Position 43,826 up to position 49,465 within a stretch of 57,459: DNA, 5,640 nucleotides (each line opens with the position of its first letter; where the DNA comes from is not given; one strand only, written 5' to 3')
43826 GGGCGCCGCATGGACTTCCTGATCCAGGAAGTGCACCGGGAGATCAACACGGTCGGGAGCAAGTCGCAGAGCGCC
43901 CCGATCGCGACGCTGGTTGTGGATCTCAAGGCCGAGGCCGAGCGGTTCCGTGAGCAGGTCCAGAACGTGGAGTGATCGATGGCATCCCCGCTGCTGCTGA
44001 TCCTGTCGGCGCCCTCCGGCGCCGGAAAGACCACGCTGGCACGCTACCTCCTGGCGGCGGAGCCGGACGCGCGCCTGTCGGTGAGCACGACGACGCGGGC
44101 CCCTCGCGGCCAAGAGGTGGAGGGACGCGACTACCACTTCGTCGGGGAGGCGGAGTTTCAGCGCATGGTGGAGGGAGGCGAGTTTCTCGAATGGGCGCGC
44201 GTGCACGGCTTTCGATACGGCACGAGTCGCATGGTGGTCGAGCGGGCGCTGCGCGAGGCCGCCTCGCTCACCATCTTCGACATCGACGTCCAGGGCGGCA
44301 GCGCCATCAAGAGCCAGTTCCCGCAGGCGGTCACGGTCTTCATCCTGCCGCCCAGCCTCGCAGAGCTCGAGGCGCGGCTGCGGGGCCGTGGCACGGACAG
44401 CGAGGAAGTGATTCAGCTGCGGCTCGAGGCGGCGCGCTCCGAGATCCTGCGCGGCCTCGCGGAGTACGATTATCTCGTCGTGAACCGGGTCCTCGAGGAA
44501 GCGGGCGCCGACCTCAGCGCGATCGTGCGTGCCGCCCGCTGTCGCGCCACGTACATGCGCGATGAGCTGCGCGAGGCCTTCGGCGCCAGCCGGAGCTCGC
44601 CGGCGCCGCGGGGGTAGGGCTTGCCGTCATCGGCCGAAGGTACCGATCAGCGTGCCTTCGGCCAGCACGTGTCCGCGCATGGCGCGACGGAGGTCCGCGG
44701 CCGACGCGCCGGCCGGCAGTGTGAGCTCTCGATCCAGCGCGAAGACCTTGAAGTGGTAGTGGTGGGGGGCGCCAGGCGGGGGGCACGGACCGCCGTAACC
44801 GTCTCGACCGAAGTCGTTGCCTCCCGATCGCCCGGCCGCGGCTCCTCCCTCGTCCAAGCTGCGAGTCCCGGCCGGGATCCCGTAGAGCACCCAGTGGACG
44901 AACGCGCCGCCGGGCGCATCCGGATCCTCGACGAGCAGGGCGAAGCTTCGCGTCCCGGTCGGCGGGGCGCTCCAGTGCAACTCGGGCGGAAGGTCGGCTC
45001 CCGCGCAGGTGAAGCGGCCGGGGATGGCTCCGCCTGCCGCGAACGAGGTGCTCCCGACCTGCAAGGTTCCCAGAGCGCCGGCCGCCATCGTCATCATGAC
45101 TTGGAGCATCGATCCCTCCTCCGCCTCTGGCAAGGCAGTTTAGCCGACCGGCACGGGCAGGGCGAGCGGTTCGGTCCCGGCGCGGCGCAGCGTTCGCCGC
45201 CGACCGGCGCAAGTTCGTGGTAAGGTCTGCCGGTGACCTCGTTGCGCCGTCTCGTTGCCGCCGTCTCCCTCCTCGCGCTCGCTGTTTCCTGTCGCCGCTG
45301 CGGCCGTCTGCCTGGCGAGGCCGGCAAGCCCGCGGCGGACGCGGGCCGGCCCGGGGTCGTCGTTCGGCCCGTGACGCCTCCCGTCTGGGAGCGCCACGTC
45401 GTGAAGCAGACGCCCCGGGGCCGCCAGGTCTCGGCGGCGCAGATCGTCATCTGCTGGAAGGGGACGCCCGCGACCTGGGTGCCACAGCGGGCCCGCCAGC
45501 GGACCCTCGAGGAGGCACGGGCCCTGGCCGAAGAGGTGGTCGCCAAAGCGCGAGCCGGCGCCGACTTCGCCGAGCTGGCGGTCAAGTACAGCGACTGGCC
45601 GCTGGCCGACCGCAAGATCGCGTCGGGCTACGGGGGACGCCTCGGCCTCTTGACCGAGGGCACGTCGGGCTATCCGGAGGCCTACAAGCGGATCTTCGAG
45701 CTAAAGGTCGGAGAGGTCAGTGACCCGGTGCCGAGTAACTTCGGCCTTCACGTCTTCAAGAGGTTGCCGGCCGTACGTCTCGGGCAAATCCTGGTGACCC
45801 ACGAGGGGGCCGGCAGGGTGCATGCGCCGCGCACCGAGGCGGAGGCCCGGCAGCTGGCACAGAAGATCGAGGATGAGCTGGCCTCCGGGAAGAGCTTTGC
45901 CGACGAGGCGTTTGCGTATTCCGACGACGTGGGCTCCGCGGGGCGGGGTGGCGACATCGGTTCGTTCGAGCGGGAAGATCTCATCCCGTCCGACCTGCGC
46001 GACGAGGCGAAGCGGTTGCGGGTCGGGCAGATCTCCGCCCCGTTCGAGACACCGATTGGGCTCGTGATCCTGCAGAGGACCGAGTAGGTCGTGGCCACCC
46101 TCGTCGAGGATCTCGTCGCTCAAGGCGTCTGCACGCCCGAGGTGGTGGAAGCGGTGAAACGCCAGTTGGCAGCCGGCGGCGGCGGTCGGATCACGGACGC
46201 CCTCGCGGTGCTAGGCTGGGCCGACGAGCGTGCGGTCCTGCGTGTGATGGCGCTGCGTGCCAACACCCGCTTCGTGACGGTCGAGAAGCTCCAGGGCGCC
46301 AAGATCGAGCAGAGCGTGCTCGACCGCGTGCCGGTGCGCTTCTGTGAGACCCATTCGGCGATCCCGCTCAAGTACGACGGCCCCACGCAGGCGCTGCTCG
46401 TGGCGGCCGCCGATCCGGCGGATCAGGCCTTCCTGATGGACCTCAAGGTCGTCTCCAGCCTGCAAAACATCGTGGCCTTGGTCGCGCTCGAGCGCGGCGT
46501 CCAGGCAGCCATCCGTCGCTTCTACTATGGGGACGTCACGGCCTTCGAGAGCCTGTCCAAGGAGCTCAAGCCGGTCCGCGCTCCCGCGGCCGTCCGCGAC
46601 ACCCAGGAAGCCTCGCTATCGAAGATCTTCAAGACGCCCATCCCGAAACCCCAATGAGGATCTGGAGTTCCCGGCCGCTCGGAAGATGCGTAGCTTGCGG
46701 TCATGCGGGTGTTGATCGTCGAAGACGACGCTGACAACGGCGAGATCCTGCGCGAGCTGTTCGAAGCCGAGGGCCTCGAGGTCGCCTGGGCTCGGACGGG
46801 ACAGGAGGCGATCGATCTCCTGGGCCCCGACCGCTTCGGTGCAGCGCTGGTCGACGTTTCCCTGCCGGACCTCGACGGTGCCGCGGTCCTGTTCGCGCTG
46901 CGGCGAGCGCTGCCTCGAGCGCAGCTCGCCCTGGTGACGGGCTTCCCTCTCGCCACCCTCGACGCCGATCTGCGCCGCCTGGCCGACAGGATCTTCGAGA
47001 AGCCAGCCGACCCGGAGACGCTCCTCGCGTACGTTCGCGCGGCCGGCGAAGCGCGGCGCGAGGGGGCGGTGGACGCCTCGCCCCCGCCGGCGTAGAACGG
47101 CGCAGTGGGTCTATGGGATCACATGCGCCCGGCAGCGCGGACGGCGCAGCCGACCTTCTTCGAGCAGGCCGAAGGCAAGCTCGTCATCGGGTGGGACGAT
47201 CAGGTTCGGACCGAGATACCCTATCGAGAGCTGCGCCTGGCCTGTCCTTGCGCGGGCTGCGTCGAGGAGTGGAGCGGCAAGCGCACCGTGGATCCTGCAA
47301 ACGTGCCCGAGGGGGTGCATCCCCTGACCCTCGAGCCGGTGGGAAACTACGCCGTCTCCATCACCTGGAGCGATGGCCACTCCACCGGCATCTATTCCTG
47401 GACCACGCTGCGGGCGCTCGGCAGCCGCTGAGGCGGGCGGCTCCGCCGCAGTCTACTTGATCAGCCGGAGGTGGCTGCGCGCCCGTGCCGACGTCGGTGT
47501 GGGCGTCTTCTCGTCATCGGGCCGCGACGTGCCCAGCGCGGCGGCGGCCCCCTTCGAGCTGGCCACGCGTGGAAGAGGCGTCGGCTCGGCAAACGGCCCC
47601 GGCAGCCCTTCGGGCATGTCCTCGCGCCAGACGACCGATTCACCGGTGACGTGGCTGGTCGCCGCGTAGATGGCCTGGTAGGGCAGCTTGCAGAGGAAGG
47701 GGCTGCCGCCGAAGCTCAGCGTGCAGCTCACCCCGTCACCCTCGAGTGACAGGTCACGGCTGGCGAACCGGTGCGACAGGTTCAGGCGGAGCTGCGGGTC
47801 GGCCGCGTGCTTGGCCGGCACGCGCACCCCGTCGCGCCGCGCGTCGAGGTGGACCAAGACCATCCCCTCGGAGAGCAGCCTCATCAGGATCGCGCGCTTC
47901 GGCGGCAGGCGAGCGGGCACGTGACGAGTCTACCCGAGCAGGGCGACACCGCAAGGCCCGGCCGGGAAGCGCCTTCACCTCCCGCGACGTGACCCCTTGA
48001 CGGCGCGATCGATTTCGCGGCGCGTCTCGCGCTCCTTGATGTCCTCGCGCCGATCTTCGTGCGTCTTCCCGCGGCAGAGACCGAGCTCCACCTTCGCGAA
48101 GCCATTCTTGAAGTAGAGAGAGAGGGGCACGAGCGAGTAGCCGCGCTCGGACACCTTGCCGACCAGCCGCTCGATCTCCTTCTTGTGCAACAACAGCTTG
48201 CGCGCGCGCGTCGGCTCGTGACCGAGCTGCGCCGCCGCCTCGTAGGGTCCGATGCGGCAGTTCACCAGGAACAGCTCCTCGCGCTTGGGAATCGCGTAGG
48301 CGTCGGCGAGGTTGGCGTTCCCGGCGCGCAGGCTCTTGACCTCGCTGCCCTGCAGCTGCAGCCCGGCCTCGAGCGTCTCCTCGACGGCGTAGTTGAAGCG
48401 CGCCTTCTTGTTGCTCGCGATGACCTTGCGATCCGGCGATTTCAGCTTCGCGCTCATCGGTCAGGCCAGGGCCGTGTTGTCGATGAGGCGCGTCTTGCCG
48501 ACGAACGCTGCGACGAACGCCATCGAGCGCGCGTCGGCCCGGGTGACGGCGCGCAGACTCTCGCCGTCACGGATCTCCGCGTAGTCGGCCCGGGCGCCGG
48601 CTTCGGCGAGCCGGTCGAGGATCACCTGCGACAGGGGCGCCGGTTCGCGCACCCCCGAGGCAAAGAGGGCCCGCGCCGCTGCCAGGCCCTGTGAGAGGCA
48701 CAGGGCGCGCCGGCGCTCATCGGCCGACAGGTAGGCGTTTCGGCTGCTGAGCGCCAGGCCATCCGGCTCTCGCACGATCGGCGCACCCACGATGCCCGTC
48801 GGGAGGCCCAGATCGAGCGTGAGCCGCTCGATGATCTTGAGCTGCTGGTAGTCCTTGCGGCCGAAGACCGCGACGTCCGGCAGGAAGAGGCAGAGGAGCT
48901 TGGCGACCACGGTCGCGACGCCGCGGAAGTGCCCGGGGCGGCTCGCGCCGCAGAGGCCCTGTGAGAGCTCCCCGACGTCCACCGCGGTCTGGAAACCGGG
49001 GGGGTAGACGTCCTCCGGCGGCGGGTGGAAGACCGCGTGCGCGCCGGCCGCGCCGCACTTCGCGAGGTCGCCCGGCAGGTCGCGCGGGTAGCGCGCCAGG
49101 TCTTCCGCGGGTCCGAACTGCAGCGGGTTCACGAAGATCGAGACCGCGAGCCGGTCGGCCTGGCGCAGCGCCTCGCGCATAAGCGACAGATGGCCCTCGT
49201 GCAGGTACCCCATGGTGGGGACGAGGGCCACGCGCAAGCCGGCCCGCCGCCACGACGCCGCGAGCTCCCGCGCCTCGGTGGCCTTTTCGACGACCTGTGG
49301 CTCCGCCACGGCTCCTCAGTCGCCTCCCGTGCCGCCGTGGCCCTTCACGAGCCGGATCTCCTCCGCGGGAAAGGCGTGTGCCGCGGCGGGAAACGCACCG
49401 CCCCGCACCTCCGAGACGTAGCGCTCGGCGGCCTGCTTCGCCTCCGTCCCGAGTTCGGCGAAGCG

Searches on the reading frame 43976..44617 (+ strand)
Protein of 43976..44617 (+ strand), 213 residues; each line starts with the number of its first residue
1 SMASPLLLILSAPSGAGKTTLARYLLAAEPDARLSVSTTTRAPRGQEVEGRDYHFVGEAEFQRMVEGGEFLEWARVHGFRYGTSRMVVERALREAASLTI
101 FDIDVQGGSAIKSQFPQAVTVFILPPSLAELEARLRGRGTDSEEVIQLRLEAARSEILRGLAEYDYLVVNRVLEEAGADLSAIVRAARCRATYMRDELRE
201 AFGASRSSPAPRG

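Call 54: search_protein_families(library=pfam, proteins=[window:43976-44617:+], max_evalue=0.0001)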
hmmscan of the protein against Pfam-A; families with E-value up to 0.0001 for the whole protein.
window:43976-44617:+ (213 aa): 2 families
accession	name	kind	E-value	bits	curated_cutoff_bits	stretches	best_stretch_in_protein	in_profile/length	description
PF00625.27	Guanylate_kin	-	9.2e-44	149.7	25.2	1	7-186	4-181/182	Guanylate kinase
PF13671.12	AAA_33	-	1.5e-05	25.8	27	0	12-150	6-133/143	AAA domain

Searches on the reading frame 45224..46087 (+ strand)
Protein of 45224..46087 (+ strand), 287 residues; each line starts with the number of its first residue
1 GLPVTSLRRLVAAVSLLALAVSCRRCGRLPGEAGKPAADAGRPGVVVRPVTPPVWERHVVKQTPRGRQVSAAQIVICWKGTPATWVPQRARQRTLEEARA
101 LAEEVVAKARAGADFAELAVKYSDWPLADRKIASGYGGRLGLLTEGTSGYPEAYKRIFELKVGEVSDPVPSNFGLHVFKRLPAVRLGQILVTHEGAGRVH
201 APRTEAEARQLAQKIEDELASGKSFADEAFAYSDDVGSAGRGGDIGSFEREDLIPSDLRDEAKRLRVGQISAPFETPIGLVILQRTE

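Call 54: search_protein_families(library=pfam, proteins=[window:45224-46087:+], max_evalue=0.0001)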
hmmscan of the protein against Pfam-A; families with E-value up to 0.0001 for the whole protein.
window:45224-46087:+ (287 aa): 3 families
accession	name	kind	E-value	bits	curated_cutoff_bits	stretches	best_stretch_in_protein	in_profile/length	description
PF13616.12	Rotamase_3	-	1.3e-32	113.2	22.5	2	61-179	8-111/116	PPIC-type PPIASE domain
PF00639.27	Rotamase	-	3.9e-31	108.3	21.7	2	201-286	11-96/97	PPIC-type PPIASE domain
PF13145.12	Rotamase_2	-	2.8e-15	57.6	27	2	100-179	34-104/121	PPIC-type PPIASE domain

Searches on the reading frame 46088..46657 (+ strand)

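Call 54: search_protein_families(library=pfam, proteins=[window:46088-46657:+], max_evalue=0.0001)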
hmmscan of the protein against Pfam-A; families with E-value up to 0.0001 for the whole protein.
window:46088-46657:+ (189 aa): 1 family
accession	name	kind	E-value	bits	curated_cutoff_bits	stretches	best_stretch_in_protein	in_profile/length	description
PF05157.20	MshEN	-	1.9e-11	44.2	23.1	1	67-149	7-87/90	MshEN domain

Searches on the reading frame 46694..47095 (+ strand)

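Call 54: search_protein_families(library=pfam, proteins=[window:46694-47095:+], max_evalue=0.0001)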
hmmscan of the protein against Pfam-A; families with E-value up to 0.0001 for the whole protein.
window:46694-47095:+ (133 aa): 1 family
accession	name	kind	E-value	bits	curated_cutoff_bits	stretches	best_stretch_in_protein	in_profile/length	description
PF00072.30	Response_reg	-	1.1e-16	61.5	30.2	1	6-114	1-110/111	Response regulator receiver domain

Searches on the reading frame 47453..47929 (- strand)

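Call 54: search_protein_families(library=pfam, proteins=[window:47453-47929:-], max_evalue=0.0001)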
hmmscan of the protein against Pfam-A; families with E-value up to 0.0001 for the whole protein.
window:47453-47929:- (158 aa): 1 family
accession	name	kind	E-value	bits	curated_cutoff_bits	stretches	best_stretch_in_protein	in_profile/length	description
PF04386.18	SspB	-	1.9e-08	34.9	27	1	26-158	31-156/156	Stringent starvation protein B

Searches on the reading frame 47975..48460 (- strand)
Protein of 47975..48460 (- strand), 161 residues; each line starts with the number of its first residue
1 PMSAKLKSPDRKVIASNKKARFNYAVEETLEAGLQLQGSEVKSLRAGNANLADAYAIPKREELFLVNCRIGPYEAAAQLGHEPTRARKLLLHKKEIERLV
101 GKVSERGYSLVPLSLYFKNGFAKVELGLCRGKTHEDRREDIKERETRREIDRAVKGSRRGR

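Call 54: search_protein_families(library=pfam, proteins=[window:47975-48460:-], max_evalue=0.0001)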
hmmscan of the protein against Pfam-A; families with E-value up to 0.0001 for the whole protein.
window:47975-48460:- (161 aa): 1 family
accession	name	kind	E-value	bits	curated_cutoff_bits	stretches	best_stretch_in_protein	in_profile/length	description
PF01668.23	SmpB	-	1.3e-57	194.2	27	1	14-155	1-142/143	SmpB protein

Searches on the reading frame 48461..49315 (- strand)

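Call 54: search_protein_families(library=pfam, proteins=[window:48461-49315:-], max_evalue=0.0001)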
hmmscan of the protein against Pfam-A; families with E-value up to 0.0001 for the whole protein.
window:48461-49315:- (284 aa): 1 family
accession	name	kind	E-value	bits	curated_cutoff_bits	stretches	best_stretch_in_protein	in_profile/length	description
PF02569.21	Pantoate_ligase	-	7.5e-97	324.1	20.7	1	7-281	1-267/268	Pantoate-beta-alanine ligase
